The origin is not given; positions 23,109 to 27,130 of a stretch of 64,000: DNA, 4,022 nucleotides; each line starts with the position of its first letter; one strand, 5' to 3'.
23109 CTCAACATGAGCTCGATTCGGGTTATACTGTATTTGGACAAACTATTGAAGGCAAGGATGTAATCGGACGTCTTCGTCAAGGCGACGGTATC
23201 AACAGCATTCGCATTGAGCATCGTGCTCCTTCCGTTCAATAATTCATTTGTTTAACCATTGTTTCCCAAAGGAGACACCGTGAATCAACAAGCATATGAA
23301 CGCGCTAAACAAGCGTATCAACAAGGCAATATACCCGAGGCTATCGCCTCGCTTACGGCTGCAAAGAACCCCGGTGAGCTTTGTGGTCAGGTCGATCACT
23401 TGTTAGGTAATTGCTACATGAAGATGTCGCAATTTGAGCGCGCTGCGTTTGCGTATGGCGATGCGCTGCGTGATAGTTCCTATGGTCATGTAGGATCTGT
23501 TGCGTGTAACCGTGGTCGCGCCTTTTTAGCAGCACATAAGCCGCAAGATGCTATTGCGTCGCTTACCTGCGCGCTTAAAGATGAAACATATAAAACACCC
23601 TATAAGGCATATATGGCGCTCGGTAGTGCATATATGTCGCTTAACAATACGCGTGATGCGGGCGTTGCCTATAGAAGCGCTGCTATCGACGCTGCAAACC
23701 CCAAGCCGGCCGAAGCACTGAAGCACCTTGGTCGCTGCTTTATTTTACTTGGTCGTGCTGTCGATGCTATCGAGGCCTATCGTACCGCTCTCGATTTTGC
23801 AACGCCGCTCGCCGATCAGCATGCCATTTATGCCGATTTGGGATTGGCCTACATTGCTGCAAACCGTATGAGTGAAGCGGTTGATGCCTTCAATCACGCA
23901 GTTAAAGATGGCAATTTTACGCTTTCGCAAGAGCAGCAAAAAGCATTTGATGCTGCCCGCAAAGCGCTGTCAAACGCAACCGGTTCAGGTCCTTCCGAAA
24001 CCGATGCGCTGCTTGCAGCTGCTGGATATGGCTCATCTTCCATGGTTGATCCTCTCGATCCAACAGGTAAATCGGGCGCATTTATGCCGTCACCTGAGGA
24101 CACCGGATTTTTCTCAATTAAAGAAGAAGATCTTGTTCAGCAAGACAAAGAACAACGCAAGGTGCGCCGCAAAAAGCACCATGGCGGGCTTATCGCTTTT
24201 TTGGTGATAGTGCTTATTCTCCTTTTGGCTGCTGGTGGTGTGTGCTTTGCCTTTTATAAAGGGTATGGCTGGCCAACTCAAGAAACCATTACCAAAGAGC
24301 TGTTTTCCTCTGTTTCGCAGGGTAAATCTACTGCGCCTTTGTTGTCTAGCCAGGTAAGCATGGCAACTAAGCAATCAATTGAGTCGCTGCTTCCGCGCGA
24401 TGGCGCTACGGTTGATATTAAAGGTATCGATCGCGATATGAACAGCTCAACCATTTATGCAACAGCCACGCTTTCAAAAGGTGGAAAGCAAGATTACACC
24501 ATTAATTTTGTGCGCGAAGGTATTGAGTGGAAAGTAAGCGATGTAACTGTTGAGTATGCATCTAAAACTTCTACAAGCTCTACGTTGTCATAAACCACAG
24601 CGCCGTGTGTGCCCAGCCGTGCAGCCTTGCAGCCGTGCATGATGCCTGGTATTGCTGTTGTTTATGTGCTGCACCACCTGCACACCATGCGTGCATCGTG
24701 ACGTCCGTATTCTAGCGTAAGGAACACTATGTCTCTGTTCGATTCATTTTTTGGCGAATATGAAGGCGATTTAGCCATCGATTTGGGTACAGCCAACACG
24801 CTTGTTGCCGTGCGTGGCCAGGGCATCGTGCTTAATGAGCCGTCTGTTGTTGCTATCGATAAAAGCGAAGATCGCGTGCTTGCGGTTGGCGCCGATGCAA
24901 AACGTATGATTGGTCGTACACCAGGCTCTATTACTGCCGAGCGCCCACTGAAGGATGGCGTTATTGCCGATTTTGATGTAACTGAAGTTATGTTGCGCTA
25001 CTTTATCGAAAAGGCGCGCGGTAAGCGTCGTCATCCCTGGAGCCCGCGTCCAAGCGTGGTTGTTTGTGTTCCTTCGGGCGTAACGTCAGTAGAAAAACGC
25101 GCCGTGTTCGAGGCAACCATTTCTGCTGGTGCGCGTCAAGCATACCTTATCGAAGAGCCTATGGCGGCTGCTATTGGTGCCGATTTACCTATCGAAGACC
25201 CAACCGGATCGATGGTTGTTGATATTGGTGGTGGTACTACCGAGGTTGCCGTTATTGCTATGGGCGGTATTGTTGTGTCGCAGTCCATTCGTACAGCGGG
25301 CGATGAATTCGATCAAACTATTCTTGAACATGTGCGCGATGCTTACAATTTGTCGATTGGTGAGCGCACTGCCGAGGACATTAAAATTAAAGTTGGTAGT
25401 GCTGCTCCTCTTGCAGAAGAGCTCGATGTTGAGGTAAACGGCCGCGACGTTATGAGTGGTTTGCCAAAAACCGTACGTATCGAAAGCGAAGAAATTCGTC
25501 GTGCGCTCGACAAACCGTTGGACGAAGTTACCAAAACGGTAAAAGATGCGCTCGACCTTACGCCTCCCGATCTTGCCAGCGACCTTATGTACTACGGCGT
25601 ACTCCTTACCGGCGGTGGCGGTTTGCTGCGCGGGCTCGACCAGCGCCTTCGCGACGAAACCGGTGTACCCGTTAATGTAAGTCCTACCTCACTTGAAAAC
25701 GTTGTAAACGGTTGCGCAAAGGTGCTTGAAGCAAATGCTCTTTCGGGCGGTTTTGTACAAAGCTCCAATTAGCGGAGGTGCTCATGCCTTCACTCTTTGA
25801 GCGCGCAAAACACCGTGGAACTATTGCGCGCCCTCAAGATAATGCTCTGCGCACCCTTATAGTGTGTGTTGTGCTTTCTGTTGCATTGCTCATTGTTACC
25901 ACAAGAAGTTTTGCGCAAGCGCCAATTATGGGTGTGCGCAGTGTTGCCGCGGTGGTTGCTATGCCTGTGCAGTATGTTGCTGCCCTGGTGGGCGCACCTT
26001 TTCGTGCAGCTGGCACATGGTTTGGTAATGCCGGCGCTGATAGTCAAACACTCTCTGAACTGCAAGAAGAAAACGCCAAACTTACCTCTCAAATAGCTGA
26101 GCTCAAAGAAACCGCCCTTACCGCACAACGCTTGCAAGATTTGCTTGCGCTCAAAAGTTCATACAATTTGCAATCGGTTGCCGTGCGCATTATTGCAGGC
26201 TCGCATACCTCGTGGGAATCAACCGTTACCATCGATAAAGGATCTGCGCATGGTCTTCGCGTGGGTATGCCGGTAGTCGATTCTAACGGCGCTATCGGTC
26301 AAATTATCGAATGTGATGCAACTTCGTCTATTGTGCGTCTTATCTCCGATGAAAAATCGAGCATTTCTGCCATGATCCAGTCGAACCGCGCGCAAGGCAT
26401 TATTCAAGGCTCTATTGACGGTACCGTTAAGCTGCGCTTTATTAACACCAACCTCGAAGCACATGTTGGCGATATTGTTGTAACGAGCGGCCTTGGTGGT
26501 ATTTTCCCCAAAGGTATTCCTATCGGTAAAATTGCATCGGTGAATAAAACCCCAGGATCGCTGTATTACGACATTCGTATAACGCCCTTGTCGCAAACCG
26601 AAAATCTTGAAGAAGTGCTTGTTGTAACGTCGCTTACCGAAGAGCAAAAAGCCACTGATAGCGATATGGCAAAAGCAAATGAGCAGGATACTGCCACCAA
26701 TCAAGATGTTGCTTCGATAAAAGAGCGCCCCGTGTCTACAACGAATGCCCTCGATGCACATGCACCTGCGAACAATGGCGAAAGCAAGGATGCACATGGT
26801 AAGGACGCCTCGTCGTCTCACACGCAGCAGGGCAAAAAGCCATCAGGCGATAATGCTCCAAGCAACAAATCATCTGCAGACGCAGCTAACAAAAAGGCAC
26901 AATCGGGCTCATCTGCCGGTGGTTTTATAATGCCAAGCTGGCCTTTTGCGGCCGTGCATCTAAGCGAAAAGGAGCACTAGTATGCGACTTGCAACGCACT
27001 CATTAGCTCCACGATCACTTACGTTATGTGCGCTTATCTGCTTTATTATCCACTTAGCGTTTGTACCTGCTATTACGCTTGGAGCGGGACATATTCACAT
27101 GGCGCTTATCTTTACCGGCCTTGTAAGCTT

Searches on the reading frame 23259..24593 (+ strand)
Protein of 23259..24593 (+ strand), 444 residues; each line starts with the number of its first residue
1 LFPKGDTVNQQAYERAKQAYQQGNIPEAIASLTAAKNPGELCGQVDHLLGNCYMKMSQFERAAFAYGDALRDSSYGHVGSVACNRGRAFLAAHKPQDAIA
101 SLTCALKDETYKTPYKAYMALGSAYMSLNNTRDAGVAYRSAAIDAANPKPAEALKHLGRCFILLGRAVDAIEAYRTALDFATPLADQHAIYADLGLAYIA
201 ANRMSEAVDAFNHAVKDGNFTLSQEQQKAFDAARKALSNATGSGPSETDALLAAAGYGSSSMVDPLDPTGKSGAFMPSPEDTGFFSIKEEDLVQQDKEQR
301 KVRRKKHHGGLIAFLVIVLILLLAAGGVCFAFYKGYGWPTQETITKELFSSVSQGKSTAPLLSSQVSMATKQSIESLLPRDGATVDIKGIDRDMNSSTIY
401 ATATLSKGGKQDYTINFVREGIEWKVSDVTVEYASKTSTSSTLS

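Call 35: search_protein_families(library=pfam, proteins=[window:23259-24593:+], max_evalue=0.0001)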
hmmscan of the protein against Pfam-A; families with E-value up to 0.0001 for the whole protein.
window:23259-24593:+ (444 aa): 7 families
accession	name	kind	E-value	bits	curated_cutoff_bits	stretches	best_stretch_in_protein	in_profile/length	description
PF13432.12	TPR_16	-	1.9e-15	57.4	32.7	1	120-180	2-60/65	Tetratricopeptide repeat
PF00515.34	TPR_1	-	1.2e-14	53.9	27.8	0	151-179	1-29/34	Tetratricopeptide repeat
PF07719.23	TPR_2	-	3.7e-13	48.9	27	0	151-179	1-29/34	Tetratricopeptide repeat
PF14559.12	TPR_19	-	3.6e-08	34.1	25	0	144-193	18-67/68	Tetratricopeptide repeat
PF13424.12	TPR_12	-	4.7e-08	33.5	30.1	1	151-215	3-72/77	Tetratricopeptide repeat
PF13181.12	TPR_8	-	7e-07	29.4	25.7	0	190-216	3-29/34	Tetratricopeptide repeat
PF13428.12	TPR_14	-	5.5e-05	23.9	23.5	0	117-159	3-43/44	Tetratricopeptide repeat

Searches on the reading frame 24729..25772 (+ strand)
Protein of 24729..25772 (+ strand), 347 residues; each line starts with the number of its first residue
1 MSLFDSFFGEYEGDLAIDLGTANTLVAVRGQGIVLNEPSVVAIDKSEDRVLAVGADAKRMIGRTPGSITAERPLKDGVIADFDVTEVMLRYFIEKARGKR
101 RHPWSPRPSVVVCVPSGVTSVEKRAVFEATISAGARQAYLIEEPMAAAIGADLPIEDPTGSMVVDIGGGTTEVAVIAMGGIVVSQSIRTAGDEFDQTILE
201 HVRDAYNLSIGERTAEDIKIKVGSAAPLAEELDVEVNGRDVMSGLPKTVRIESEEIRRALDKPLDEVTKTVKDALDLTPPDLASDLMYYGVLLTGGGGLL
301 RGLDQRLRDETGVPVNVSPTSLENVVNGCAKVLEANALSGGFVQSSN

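Call 35: search_protein_families(library=pfam, proteins=[window:24729-25772:+], max_evalue=0.0001)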
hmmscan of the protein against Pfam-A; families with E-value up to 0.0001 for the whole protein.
window:24729-25772:+ (347 aa): 4 families
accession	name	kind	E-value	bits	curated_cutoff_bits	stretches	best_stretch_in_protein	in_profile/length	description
PF06723.19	MreB_Mbl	-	1.1e-137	458.7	27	1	14-335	3-321/327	MreB/Mbl protein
PF00012.26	HSP70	-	4.3e-12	45.5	20.6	1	109-210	135-242/599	Hsp70 protein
PF14450.12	FtsA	-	3.3e-11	44.1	31.8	1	162-319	1-111/127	Cell division protein FtsA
PF00022.25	Actin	-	1.2e-10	41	27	1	38-204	31-189/410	Actin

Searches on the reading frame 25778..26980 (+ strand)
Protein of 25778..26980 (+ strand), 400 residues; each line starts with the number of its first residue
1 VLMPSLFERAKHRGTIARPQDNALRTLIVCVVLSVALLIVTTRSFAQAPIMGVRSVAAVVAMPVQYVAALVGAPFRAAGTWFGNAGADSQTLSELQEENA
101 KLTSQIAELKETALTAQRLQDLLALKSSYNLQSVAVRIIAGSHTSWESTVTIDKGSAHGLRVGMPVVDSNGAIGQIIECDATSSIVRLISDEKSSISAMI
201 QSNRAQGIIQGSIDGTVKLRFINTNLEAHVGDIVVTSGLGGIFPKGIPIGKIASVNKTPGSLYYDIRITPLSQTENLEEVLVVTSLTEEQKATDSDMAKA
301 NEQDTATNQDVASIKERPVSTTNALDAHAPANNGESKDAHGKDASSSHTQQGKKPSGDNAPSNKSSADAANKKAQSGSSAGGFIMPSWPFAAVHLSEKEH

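Call 35: search_protein_families(library=pfam, proteins=[window:25778-26980:+], max_evalue=0.0001)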
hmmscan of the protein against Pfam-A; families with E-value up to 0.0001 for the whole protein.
window:25778-26980:+ (400 aa): 1 family
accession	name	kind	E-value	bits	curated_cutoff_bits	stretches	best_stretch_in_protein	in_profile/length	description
PF04085.20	MreC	-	4e-46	156.9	28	1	138-284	1-147/147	Rod shape-determining protein MreC, barrel core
